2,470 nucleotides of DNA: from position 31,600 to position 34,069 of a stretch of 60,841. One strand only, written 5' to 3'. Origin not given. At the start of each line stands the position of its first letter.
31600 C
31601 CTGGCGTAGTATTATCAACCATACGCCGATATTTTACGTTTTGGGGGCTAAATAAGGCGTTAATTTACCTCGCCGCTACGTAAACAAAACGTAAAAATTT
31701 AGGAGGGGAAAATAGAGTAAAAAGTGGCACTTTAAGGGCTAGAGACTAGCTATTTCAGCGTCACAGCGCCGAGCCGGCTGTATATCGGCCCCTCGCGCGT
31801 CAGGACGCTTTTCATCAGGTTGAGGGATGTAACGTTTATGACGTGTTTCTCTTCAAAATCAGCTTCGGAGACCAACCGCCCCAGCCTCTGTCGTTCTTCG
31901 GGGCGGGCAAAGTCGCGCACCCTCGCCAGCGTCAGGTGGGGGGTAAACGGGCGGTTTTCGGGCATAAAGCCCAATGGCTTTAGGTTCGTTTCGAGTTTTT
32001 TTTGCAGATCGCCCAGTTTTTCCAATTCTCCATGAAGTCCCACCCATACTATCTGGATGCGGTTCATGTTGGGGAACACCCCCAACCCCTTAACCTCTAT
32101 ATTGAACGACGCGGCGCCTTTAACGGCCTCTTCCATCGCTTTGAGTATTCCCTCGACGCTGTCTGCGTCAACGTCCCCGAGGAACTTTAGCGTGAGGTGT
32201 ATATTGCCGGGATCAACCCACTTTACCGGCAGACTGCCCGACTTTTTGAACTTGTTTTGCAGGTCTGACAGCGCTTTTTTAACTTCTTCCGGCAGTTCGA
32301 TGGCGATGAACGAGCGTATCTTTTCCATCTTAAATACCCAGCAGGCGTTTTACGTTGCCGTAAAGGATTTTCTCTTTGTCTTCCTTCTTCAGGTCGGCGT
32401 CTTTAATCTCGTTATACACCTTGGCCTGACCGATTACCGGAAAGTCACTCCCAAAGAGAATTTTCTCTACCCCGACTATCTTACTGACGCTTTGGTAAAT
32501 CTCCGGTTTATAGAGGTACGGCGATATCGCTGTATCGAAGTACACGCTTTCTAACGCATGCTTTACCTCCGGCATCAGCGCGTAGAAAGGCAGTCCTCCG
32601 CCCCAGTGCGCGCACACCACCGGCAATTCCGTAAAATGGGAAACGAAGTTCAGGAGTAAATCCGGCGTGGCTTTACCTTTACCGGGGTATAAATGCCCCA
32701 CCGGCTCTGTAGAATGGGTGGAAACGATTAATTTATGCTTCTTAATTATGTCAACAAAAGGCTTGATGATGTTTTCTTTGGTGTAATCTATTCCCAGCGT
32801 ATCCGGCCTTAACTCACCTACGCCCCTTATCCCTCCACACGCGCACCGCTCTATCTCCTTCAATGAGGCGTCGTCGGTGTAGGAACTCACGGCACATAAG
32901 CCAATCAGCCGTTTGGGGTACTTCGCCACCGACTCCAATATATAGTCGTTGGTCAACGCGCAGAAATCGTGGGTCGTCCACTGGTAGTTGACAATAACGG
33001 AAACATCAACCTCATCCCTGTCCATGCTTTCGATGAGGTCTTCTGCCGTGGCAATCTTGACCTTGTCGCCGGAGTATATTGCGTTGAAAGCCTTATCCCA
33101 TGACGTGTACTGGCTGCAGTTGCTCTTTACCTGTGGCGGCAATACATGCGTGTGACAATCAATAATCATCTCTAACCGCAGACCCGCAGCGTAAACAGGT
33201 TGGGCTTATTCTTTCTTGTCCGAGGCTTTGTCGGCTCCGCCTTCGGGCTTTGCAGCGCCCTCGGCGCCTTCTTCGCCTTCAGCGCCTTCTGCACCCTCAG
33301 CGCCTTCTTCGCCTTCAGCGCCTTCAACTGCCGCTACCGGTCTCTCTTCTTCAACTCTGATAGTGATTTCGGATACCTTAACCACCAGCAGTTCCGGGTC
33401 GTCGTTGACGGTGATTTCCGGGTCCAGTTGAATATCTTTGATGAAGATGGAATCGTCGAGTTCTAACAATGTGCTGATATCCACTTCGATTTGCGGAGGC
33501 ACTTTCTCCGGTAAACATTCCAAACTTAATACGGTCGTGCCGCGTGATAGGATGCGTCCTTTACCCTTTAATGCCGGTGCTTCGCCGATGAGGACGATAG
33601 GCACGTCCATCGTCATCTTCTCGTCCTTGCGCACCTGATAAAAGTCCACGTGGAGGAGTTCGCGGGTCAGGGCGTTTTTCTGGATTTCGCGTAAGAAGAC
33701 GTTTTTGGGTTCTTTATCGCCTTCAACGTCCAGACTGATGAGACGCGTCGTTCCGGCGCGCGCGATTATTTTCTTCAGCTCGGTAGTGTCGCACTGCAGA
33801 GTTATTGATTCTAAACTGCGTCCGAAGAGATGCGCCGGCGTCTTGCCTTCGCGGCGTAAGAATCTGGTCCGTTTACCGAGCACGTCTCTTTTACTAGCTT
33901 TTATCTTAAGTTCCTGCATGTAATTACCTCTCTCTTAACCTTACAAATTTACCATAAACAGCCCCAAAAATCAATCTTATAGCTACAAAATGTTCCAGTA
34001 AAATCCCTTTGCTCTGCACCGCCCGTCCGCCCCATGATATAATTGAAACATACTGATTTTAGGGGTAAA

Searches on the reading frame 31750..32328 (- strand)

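Call 66: search_protein_families(library=pfam, proteins=[window:31750-32328:-], max_evalue=0.00001)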
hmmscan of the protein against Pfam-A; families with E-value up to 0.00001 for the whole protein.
window:31750-32328:- (192 aa): 3 families
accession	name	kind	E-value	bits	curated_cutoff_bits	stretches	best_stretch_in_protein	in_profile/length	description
PF02834.22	LigT_PEase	-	5e-34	116.8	23.3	2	10-95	1-87/87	LigT like Phosphoesterase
PF13563.12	2_5_RNA_ligase2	-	1.3e-13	51.7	27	1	43-149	26-129/152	2'-5' RNA ligase superfamily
PF10469.15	AKAP7_NLS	-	8.6e-11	42.5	24.4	1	7-157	4-176/208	AKAP7 2'5' RNA ligase-like domain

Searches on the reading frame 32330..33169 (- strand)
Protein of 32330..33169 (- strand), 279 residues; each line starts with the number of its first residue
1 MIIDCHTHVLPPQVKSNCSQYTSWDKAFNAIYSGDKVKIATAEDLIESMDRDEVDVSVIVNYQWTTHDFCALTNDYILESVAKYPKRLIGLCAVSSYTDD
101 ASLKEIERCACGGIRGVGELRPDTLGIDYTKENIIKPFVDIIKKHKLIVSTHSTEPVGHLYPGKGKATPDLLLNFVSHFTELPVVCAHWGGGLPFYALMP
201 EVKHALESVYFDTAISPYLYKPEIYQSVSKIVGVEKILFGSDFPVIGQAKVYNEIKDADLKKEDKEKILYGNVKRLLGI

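Call 66: search_protein_families(library=pfam, proteins=[window:32330-33169:-], max_evalue=0.00001)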
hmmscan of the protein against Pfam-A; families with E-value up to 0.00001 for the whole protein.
window:32330-33169:- (279 aa): 1 family
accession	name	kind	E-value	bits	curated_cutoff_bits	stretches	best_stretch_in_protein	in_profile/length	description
PF04909.20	Amidohydro_2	-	4.4e-32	112.4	26.4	1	3-279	1-289/289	Amidohydrolase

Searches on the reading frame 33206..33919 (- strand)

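Call 66: search_protein_families(library=pfam, proteins=[window:33206-33919:-], max_evalue=0.00001)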
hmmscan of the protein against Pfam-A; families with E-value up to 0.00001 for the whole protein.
window:33206-33919:- (237 aa): 2 families
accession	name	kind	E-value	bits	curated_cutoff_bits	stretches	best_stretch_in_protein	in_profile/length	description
PF14693.11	Ribosomal_TL5_C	-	4.9e-20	72.1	27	1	101-184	1-82/84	Ribosomal protein TL5, C-terminal domain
PF01386.24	Ribosomal_L25p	-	7.6e-20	71.6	23.6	1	6-93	1-82/82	Ribosomal L25p family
